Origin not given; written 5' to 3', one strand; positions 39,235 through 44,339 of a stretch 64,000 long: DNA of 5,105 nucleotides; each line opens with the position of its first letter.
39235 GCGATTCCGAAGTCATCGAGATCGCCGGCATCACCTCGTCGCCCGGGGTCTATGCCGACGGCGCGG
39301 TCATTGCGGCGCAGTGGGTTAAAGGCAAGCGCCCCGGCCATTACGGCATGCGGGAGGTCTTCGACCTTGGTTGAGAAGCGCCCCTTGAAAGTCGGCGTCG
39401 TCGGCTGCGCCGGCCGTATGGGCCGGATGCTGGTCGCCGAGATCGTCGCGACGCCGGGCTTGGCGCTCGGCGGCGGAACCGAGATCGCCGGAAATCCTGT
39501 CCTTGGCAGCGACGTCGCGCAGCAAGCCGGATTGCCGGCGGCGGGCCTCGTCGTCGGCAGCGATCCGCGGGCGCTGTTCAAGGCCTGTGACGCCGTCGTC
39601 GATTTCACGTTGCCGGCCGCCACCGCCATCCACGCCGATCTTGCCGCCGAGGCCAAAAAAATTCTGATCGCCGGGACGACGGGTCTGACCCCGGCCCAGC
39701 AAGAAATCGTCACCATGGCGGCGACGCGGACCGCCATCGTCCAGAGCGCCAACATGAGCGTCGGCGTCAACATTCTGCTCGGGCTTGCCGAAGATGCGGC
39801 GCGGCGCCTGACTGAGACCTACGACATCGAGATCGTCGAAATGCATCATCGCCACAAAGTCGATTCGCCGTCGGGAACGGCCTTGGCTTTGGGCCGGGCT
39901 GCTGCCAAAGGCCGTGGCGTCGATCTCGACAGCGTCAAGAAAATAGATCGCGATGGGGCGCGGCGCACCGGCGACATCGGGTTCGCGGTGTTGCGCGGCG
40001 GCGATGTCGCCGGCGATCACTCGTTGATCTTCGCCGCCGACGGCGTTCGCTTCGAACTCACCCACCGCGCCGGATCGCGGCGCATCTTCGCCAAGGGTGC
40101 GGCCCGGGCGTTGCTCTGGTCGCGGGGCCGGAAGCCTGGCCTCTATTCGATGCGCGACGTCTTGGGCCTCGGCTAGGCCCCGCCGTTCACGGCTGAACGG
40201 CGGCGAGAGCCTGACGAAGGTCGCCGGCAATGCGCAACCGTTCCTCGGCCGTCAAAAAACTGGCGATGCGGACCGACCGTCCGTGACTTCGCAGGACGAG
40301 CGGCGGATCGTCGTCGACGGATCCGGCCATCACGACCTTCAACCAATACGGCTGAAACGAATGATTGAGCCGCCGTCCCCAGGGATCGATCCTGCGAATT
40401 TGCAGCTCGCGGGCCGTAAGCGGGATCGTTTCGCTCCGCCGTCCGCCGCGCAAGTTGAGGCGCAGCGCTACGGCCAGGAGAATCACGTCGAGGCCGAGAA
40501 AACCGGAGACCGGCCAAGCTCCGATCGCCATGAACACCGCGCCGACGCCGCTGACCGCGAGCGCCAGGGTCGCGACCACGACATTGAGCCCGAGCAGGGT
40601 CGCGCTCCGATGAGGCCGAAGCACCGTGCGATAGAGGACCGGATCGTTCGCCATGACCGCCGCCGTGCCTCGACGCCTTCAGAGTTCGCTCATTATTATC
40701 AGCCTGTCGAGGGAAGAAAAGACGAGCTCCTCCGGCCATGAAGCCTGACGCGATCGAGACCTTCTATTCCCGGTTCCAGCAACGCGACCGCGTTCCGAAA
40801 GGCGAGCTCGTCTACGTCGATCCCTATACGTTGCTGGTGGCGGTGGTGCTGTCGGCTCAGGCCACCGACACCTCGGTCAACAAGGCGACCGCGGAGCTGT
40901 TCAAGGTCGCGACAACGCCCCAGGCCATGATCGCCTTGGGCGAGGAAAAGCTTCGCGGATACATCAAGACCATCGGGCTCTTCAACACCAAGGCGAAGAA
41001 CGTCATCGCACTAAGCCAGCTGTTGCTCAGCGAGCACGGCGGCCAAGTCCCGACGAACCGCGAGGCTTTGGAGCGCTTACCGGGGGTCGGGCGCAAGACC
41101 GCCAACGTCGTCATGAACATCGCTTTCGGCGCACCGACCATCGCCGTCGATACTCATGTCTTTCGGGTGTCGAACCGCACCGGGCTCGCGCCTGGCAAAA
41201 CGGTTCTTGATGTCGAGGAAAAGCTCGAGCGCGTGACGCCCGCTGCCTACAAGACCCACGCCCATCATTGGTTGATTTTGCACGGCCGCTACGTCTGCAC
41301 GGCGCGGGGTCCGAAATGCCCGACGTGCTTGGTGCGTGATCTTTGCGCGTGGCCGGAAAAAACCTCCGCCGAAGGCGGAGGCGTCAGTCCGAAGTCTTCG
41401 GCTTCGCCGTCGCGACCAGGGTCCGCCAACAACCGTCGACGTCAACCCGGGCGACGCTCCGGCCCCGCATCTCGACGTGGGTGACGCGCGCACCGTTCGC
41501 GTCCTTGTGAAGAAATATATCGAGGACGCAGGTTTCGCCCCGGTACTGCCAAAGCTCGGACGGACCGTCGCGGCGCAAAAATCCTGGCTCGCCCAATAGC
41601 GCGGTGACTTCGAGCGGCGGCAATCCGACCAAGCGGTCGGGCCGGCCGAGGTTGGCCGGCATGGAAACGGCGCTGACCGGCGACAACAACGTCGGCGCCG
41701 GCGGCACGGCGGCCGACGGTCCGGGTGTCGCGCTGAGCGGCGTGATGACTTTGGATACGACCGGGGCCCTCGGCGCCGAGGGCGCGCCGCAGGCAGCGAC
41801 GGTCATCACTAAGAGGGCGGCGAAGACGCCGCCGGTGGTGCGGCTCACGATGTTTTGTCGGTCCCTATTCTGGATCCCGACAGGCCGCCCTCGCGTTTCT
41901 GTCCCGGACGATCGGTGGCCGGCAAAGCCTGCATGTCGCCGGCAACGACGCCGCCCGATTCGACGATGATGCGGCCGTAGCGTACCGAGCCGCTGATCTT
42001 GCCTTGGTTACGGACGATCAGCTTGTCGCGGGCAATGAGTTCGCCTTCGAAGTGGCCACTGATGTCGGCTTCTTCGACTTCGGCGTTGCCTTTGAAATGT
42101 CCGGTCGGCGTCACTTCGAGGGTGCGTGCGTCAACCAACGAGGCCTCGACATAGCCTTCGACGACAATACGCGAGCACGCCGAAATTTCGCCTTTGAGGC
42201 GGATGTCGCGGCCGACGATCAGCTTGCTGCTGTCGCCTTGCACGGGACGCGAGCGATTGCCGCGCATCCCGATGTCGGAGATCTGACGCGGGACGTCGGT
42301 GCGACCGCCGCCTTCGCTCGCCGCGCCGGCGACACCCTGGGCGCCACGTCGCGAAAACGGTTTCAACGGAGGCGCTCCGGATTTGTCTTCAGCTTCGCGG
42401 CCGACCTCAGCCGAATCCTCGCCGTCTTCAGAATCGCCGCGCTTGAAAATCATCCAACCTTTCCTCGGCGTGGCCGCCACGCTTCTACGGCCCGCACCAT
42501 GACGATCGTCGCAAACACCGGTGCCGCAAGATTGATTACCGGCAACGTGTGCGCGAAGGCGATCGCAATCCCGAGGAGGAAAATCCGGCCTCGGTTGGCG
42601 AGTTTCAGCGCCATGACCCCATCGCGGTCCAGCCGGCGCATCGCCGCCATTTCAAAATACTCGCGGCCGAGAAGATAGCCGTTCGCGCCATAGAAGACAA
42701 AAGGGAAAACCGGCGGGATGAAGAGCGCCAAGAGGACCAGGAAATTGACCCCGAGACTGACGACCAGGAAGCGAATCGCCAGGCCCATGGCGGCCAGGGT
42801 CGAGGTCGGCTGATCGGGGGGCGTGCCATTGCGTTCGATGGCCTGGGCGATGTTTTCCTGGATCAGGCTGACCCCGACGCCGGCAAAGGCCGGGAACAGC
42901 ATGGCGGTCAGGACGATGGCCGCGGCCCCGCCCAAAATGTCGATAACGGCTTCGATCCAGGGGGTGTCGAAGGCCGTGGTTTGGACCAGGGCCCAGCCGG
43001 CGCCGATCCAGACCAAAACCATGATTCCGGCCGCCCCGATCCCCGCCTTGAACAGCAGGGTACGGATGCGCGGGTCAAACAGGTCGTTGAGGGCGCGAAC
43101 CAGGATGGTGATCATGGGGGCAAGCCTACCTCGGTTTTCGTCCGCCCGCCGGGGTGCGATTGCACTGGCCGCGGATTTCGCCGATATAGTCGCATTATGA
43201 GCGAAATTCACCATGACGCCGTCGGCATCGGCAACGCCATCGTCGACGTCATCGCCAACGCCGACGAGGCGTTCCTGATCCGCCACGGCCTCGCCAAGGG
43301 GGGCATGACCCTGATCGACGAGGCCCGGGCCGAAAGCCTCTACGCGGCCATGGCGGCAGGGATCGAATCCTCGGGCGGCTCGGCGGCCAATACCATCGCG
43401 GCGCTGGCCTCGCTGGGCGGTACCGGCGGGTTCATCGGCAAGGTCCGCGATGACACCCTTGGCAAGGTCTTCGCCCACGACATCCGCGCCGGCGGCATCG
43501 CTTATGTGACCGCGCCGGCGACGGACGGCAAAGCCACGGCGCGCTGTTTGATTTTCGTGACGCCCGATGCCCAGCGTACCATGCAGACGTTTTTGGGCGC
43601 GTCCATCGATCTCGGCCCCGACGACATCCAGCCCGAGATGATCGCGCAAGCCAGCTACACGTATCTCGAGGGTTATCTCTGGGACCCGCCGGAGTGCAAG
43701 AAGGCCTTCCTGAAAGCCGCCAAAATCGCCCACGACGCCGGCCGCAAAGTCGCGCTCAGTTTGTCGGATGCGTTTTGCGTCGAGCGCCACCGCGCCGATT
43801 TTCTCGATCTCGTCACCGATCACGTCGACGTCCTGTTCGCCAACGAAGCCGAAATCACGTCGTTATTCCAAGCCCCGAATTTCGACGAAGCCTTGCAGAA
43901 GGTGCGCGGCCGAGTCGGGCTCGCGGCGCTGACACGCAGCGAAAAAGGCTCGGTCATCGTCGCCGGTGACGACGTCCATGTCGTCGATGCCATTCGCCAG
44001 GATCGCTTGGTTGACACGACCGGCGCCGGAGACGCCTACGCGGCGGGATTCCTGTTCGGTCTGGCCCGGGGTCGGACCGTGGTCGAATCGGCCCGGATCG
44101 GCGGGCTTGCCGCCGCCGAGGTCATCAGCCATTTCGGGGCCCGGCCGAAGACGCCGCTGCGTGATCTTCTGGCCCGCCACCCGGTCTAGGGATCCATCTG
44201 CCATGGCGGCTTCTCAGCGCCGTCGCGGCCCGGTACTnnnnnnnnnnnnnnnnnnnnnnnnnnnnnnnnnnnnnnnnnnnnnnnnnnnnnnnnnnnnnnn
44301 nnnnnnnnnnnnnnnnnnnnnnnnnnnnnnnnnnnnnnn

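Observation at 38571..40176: Tandem dapB pair in which the upstream copy lacks the catalytic His-His-x-x-Lys motif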

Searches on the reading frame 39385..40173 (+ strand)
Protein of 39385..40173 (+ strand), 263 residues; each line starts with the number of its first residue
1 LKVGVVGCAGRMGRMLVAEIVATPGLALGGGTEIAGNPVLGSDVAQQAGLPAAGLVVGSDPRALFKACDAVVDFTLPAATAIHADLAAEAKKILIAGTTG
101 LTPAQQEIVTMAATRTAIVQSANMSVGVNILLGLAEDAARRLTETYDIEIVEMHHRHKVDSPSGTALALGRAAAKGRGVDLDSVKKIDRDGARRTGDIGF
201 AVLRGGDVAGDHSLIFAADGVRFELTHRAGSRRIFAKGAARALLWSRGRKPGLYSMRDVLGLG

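Call 3: search_protein_families(library=pfam, proteins=[window:39385-40173:+], max_evalue=0.01)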
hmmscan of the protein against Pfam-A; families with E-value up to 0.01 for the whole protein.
window:39385-40173:+ (263 aa): 2 families
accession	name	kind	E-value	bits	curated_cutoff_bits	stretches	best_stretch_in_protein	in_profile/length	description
PF05173.19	DapB_C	-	3.1e-40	137.5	27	1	127-260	1-121/121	Dihydrodipicolinate reductase, C-terminus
PF01113.26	DapB_N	-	8.8e-29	100.6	25.6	1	1-124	1-124/124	Dihydrodipicolinate reductase, N-terminus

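Call 4: search_protein_families(library=ncbifam, proteins=[window:39385-40173:+], max_evalue=0.01)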
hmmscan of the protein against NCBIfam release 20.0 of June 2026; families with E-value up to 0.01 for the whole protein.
window:39385-40173:+ (263 aa): 2 families
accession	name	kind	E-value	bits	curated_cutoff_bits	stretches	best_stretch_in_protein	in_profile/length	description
TIGR00036.1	dapB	equivalog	5.6e-70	235.9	122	1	1-261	2-270/270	4-hydroxy-tetrahydrodipicolinate reductase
TIGR02130.1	dapB_plant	equivalog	1.7e-12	47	294.55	1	2-246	2-250/275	dihydrodipicolinate reductase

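Call 13: list_cluster_members(proteins=[P0001, window:38571-39371:+, window:39385-40173:+])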
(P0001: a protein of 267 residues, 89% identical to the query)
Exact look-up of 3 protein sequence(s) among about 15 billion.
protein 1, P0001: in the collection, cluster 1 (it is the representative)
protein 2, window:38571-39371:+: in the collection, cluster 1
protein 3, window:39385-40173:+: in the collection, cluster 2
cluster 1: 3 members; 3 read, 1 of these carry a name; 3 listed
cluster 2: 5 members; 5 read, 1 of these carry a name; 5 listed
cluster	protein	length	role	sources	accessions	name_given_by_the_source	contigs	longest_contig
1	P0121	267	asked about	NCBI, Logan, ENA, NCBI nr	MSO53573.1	MAG: 4-hydroxy-tetrahydrodipicolinate reductase [Rhodospirillales bacterium] | 4-hydroxy-tetrahydrodipicolinate reductase [Rhodospirillales bacterium]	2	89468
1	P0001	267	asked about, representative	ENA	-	-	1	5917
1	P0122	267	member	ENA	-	-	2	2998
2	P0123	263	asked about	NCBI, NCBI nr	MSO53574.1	MAG: 4-hydroxy-tetrahydrodipicolinate reductase [Rhodospirillales bacterium] | 4-hydroxy-tetrahydrodipicolinate reductase [Rhodospirillales bacterium]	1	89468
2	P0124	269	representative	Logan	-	-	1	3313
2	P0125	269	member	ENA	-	-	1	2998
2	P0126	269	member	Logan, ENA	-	-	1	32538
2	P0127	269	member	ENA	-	-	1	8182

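Call 71: find_homologous_proteins(query=window:39385-40173:+, max_evalue=1e-40)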
Query window:39385-40173:+ (263 aa): 7278 proteins with E <= 1e-40 among 8000 candidates; the best 120 are listed.
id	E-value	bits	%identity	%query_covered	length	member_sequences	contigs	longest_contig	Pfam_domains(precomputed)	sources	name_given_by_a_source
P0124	1.1e-159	548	99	100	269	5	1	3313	PF01113.27,PF05173.20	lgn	-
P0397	4.4e-131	454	82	100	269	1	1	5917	PF01113.27,PF05173.20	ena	-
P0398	5.0e-101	355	66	100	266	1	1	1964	PF01113.27,PF05173.20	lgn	-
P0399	2.1e-100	353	66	100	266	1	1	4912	PF01113.27,PF05173.20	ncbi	-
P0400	6.3e-100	352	65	100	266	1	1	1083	PF01113.27,PF05173.20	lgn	-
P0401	5.7e-99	349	65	100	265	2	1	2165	PF01113.27,PF05173.20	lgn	-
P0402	6.3e-99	349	65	100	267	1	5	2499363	PF01113.27,PF05173.20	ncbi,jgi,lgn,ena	-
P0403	1.5e-98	347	66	100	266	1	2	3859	PF01113.27,PF05173.20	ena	-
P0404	4.3e-98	346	65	99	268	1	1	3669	PF01113.27,PF05173.20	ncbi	-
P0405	6.8e-98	345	65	100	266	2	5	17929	PF01113.27,PF05173.20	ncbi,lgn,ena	-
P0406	7.0e-98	345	65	100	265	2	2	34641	PF01113.27,PF05173.20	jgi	jgi:4-hydroxy-tetrahydrodipicolinate reductase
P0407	7.8e-98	345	64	100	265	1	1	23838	PF01113.27,PF05173.20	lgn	-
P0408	8.6e-98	345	65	100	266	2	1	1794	PF01113.27,PF05173.20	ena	-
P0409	1.6e-97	344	64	100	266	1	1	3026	PF01113.27,PF05173.20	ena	-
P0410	1.7e-97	344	63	100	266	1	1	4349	PF01113.27,PF05173.20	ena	-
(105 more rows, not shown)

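Call 72: find_encoding_contigs(protein=P0402, flank=5000, max_places=2)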
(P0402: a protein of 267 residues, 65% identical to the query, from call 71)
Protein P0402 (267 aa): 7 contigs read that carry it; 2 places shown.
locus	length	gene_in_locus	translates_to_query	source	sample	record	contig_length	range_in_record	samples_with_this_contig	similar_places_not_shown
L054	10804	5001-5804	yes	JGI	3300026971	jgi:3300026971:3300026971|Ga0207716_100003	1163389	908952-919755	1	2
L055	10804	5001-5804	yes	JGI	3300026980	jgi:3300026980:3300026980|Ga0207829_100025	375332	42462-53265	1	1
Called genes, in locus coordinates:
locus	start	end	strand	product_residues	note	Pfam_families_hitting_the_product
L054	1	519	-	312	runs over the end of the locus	-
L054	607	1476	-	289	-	PF08902:DUF1848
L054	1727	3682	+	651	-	PF00012:HSP70, PF06723:MreB_Mbl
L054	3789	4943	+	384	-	PF00226:DnaJ, PF01556:DnaJ_C, PF00684:DnaJ_CXXCXGXG, PF15777:Anti-TRAP (faint), PF27439:DnaJ_C_2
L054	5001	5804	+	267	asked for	PF01113:DapB_N, PF05173:DapB_C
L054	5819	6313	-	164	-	PF10003:DUF2244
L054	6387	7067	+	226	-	PF00730:HhH-GPD, PF00633:HHH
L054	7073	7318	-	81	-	-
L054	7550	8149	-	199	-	PF04519:Bactofilin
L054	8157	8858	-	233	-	PF07264:EI24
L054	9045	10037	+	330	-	PF00294:PfkB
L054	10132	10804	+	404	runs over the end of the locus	PF01075:Glyco_transf_9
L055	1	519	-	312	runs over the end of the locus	-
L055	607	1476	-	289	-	PF08902:DUF1848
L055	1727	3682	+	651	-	PF00012:HSP70, PF06723:MreB_Mbl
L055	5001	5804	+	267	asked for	PF01113:DapB_N, PF05173:DapB_C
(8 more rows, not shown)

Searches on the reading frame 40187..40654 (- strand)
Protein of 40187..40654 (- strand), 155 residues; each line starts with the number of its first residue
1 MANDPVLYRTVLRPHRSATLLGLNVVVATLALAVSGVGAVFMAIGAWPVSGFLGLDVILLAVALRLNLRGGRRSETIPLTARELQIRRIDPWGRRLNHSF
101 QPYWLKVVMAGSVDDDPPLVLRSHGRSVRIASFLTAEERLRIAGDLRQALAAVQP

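Call 63: search_protein_families(library=pfam, proteins=[window:40187-40654:-], max_evalue=0.001)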
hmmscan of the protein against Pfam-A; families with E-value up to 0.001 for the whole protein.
window:40187-40654:- (155 aa): 1 family
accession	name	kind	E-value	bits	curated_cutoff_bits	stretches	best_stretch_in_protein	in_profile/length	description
PF10003.15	DUF2244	-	2.7e-37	128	27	1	12-150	1-138/138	Integral membrane protein (DUF2244)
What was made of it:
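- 40187..40654 (-): DUF2244 membrane protein gene, the conserved downstream neighbour. Call 63.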

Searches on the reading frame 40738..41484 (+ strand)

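Call 63: search_protein_families(library=pfam, proteins=[window:40738-41484:+], max_evalue=0.001)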
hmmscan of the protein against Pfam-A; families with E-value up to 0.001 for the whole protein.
window:40738-41484:+ (248 aa): 2 families
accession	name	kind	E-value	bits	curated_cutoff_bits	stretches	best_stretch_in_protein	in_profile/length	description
PF00730.31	HhH-GPD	-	4.1e-23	82.2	26.2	1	34-167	1-106/108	HhH-GPD superfamily base excision DNA repair protein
PF00633.29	HHH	-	1.6e-07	31.3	24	1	100-127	2-29/30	Helix-hairpin-helix motif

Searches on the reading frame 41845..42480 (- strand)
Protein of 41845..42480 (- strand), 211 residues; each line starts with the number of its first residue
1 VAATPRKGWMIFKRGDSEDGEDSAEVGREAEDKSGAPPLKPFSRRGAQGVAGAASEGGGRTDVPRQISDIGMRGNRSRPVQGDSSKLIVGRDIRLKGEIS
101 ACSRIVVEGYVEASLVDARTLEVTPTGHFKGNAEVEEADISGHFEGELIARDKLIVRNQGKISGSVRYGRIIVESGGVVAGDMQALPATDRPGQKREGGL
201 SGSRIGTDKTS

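Call 63: search_protein_families(library=pfam, proteins=[window:41845-42480:-], max_evalue=0.001)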
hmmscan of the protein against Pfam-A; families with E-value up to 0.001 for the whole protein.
window:41845-42480:- (211 aa): 1 family
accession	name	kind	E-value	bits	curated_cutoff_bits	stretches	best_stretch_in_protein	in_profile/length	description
PF04519.19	Bactofilin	-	1.1e-19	70.9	27.9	1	88-183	2-97/98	Polymer-forming cytoskeletal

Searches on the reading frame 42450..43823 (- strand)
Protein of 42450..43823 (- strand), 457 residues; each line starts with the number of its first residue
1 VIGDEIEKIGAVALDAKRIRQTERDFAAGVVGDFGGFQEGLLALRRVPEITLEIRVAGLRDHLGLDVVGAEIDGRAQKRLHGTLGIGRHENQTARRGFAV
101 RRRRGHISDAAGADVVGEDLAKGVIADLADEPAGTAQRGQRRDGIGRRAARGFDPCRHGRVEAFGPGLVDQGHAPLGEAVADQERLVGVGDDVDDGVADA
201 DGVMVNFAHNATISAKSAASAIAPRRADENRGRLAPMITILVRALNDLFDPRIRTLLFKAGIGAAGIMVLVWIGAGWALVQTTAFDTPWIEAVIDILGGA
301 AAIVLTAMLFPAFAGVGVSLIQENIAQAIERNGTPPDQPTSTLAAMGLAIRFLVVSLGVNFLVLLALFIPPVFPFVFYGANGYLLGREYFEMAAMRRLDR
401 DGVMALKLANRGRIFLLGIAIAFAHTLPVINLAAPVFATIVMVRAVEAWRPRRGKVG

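Call 63: search_protein_families(library=pfam, proteins=[window:42450-43823:-], max_evalue=0.001)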
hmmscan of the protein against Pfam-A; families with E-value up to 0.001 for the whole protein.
window:42450-43823:- (457 aa): 1 family
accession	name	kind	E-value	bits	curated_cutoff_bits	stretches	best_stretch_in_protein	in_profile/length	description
PF07264.17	EI24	-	2.3e-19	70.7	32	1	241-435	2-199/199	Sulfate transporter CysZ/Etoposide-induced protein 2.4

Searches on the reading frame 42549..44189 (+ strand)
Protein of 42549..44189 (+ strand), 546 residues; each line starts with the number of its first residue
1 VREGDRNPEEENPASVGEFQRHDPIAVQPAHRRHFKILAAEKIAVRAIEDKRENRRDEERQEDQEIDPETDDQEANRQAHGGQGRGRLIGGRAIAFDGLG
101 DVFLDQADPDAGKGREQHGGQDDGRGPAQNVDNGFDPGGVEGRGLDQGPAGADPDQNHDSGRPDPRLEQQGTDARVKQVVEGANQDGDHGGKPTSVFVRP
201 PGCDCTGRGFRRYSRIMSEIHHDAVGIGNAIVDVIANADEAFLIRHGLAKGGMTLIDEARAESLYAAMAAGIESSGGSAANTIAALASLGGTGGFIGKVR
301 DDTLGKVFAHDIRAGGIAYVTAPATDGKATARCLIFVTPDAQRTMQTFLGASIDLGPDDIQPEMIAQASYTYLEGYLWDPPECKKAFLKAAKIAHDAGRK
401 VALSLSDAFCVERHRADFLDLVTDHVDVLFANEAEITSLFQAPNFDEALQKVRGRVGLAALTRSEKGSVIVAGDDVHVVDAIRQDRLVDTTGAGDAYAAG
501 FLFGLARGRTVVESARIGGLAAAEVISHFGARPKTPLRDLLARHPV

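Call 63: search_protein_families(library=pfam, proteins=[window:42549-44189:+], max_evalue=0.001)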
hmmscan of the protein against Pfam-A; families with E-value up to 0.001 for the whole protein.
window:42549-44189:+ (546 aa): 1 family
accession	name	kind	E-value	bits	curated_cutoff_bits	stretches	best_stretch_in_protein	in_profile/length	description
PF00294.29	PfkB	-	6.3e-44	151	25.8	1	274-535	34-299/302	pfkB family carbohydrate kinase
